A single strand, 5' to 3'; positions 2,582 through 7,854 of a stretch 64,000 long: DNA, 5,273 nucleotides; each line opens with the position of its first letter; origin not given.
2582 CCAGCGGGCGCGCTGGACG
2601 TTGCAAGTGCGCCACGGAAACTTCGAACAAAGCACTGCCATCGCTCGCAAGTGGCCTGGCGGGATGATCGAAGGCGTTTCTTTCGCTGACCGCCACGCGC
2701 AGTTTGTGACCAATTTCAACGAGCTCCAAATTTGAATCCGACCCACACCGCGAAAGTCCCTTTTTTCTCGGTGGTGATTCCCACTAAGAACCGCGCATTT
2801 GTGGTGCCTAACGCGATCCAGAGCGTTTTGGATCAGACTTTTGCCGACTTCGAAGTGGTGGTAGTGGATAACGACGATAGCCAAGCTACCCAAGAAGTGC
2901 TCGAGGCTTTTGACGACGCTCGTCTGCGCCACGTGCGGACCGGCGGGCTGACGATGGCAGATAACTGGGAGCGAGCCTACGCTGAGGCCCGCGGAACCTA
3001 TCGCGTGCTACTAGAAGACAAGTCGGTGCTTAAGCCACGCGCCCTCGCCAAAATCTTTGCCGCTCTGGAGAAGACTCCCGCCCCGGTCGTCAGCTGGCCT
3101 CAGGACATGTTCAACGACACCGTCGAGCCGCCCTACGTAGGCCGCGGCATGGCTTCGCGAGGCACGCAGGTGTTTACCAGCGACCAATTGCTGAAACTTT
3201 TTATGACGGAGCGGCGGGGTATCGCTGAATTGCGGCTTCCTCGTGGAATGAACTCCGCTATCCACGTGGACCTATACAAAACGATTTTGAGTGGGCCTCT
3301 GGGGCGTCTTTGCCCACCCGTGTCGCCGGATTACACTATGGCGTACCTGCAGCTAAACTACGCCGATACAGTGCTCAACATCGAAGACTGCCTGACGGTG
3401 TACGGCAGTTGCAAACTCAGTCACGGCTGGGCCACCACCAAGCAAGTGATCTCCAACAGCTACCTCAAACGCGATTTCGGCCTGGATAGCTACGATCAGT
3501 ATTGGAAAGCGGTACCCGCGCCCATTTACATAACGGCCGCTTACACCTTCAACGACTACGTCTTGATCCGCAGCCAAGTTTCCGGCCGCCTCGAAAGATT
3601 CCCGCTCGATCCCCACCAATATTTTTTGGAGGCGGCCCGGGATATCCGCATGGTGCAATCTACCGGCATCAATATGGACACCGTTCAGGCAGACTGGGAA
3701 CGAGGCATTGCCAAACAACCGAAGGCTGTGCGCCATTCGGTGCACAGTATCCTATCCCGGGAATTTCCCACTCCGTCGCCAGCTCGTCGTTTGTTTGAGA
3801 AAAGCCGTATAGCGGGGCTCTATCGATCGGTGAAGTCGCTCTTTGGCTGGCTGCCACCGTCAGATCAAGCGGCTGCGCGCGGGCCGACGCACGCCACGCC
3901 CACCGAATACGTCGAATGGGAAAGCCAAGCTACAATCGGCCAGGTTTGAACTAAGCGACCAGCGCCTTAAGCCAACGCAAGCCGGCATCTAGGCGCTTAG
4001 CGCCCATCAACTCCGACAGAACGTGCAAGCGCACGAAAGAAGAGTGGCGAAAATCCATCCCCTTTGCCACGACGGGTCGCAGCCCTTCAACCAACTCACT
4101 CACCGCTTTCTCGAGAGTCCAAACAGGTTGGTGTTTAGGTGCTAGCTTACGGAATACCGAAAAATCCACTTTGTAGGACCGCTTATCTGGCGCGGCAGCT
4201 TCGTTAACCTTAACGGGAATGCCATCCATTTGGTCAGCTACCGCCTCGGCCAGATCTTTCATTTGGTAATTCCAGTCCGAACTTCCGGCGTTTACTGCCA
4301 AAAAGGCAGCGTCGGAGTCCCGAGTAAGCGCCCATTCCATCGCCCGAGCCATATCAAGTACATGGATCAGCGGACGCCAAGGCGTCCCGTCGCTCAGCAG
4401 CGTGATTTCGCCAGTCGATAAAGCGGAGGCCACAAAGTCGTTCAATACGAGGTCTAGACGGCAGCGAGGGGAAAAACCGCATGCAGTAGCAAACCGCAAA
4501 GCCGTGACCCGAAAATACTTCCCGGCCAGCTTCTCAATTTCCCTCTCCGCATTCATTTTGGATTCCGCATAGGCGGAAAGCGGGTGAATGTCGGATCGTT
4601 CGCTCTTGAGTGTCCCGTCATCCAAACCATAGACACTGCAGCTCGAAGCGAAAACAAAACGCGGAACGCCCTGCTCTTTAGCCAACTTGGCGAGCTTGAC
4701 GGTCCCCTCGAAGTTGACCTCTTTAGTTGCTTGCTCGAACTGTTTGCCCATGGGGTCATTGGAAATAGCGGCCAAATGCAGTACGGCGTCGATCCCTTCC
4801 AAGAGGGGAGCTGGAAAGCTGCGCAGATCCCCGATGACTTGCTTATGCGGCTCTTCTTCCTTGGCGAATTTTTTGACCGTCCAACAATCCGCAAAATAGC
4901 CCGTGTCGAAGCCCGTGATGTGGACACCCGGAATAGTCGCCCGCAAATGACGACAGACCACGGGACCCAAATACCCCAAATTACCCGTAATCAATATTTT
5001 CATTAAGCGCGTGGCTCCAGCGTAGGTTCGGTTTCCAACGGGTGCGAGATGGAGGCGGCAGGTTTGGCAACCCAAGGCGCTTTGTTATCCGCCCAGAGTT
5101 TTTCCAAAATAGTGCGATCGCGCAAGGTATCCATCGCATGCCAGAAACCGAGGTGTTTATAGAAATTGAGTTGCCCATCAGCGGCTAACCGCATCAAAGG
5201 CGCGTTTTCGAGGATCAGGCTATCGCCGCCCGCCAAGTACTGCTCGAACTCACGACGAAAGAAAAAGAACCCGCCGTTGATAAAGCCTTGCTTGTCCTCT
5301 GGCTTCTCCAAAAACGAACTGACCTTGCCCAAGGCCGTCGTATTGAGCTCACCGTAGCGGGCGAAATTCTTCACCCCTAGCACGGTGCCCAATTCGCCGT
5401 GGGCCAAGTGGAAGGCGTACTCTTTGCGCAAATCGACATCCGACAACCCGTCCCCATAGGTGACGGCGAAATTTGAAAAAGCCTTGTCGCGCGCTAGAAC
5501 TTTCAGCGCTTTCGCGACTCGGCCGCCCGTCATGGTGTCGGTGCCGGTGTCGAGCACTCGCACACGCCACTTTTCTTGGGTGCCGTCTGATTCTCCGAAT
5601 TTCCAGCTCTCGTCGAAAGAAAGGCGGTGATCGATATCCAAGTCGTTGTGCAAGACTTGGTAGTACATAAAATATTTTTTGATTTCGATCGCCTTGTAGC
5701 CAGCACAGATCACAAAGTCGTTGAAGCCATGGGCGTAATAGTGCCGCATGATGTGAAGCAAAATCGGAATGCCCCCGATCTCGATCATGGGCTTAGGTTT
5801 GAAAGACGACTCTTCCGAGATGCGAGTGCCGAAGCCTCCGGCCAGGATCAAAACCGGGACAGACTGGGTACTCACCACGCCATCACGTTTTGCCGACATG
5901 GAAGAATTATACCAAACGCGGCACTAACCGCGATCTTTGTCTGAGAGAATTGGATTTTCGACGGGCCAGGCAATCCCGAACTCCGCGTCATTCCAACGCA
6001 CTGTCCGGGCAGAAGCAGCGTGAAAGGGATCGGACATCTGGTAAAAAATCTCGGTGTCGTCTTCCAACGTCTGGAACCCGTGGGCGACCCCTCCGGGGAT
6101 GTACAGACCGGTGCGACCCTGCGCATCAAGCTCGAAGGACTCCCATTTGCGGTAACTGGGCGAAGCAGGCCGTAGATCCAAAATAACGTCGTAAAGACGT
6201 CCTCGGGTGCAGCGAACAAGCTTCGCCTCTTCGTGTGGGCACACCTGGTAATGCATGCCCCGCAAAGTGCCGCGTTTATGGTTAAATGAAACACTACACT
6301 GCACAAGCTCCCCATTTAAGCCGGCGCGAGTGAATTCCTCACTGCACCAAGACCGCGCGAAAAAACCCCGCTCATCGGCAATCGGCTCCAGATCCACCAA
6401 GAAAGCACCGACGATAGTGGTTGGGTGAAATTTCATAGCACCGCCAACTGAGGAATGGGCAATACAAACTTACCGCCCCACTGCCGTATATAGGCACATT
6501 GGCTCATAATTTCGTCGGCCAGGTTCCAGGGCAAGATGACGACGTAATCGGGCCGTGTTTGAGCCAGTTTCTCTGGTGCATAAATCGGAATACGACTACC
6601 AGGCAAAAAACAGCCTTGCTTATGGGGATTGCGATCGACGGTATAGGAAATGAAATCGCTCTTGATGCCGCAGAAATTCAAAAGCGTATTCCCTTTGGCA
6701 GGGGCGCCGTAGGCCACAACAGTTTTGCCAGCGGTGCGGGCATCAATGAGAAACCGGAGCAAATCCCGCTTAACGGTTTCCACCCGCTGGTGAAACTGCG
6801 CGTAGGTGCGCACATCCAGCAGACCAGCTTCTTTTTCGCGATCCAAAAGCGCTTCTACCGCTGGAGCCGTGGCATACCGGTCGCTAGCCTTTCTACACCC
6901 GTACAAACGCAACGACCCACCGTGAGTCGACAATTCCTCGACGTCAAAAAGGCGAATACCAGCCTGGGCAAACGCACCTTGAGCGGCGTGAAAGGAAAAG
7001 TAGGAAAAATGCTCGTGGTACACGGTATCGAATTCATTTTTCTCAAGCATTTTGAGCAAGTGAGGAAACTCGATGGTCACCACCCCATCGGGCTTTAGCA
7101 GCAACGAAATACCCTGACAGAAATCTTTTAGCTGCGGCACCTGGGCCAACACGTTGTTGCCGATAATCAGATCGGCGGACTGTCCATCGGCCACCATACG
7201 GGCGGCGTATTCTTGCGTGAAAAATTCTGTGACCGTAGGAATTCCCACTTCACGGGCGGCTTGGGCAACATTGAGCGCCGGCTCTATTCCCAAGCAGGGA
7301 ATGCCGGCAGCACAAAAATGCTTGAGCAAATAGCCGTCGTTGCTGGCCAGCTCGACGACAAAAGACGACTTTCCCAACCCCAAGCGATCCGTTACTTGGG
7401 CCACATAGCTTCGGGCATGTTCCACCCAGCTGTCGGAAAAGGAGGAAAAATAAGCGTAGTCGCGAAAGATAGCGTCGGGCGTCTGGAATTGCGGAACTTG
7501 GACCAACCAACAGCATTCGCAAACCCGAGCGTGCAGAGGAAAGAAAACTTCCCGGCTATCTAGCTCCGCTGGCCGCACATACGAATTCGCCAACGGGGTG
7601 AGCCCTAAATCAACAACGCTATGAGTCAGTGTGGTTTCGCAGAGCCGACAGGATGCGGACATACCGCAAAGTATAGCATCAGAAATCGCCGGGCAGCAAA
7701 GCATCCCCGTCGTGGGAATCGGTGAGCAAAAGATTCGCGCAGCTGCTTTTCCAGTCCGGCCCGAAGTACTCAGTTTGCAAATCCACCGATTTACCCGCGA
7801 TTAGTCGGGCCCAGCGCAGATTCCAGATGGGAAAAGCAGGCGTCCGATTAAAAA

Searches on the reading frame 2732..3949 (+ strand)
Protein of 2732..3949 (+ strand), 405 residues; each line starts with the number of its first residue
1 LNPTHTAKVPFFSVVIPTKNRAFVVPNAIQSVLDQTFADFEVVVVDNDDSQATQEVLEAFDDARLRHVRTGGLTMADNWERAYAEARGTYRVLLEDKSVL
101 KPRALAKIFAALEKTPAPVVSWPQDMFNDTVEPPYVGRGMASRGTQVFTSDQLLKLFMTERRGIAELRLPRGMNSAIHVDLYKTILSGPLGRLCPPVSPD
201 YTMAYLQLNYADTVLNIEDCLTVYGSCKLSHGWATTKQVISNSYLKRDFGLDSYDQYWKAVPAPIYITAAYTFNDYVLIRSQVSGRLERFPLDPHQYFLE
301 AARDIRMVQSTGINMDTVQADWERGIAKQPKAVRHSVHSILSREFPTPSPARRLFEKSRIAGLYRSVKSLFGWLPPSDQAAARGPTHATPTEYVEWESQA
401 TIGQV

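Call 18: search_protein_families(library=pfam, proteins=[window:2732-3949:+], max_evalue=0.001)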
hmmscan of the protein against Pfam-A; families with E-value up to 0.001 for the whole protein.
window:2732-3949:+ (405 aa): 2 families
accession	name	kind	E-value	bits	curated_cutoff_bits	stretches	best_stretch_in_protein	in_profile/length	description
PF00535.33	Glycos_transf_2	-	1.2e-16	61.6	23.3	1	13-123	1-114/168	Glycosyl transferase family 2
PF13641.12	Glyco_tranf_2_3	-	9.3e-10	39.3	27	1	12-186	3-175/230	Glycosyltransferase like family 2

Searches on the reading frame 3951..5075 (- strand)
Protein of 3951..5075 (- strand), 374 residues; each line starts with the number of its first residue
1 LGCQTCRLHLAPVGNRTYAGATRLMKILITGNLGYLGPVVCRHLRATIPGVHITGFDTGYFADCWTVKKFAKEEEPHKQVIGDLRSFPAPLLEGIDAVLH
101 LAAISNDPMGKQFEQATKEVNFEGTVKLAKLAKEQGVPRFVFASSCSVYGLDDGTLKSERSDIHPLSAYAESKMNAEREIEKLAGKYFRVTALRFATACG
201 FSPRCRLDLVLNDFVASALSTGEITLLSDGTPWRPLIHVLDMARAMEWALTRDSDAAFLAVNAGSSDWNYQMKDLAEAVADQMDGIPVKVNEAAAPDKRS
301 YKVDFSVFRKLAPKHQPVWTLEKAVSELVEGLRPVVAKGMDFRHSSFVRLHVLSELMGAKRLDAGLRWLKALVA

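Call 18: search_protein_families(library=pfam, proteins=[window:3951-5075:-], max_evalue=0.001)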
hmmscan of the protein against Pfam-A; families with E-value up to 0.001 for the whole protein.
window:3951-5075:- (374 aa): 7 families
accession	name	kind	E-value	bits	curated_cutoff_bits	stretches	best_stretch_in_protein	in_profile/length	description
PF01370.27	Epimerase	-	2e-37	129.3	20.9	1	27-257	1-233/240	NAD dependent epimerase/dehydratase family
PF16363.11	GDP_Man_Dehyd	-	8.5e-18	65.3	27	1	28-310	1-300/332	GDP-mannose 4,6 dehydratase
PF01073.25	3Beta_HSD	-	5.2e-14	52.4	22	1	28-199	1-175/280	3-beta hydroxysteroid dehydrogenase/isomerase family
PF04321.23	RmlD_sub_bind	-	2.2e-09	37.2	27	1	25-196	1-149/287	RmlD substrate binding domain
PF13460.12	NAD_binding_10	-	1.4e-06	28.7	27.2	1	89-183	55-134/184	NAD(P)H-binding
PF02719.21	Polysacc_synt_2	-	5.2e-05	23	20.2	1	27-145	1-128/293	Polysaccharide biosynthesis protein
PF07993.18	NAD_binding_4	-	0.00014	21.5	20.1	1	91-194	85-203/258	Male sterility protein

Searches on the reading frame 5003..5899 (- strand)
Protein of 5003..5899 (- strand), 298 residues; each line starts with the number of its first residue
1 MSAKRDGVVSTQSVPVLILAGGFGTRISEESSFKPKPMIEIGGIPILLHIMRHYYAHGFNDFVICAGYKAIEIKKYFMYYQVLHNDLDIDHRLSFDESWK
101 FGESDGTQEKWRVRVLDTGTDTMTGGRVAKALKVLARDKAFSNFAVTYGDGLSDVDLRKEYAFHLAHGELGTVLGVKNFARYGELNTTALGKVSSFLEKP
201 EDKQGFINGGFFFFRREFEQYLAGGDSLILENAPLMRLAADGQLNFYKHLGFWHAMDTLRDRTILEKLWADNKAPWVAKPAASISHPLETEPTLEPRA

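Call 18: search_protein_families(library=pfam, proteins=[window:5003-5899:-], max_evalue=0.001)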
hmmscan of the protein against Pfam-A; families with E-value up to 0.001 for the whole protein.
window:5003-5899:- (298 aa): 2 families
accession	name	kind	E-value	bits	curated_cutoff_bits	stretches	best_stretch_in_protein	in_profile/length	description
PF00483.29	NTP_transferase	-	9.3e-16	58.6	21.2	1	17-223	3-189/245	Nucleotidyl transferase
PF12804.13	NTP_transf_3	-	1.2e-06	29.2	27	1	16-72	1-52/160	MobA-like NTP transferase domain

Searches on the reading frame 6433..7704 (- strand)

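Call 17: search_protein_families(library=ncbifam, proteins=[window:6433-7704:-], max_evalue=0.00001)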
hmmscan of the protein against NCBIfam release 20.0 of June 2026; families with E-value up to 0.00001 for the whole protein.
window:6433-7704:- (423 aa): 0 families

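Call 18: search_protein_families(library=pfam, proteins=[window:6433-7704:-], max_evalue=0.001)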
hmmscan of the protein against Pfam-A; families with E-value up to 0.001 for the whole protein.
window:6433-7704:- (423 aa): 5 families
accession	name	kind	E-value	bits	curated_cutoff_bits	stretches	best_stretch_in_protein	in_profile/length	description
PF08484.17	Methyltransf_14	-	2e-68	229.7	23.5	1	260-418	2-160/160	C-methyltransferase C-terminal domain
PF08421.16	Methyltransf_13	-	6.9e-22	77.8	31.3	1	19-80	1-62/62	Putative zinc binding domain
PF13489.12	Methyltransf_23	-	1.1e-12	48.5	27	1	95-251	3-160/164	Methyltransferase domain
PF08242.18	Methyltransf_12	-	4.4e-06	27.8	30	1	118-209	2-98/98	Methyltransferase domain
PF08241.18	Methyltransf_11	-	0.00011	23.2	21.2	1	118-210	2-94/95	Methyltransferase domain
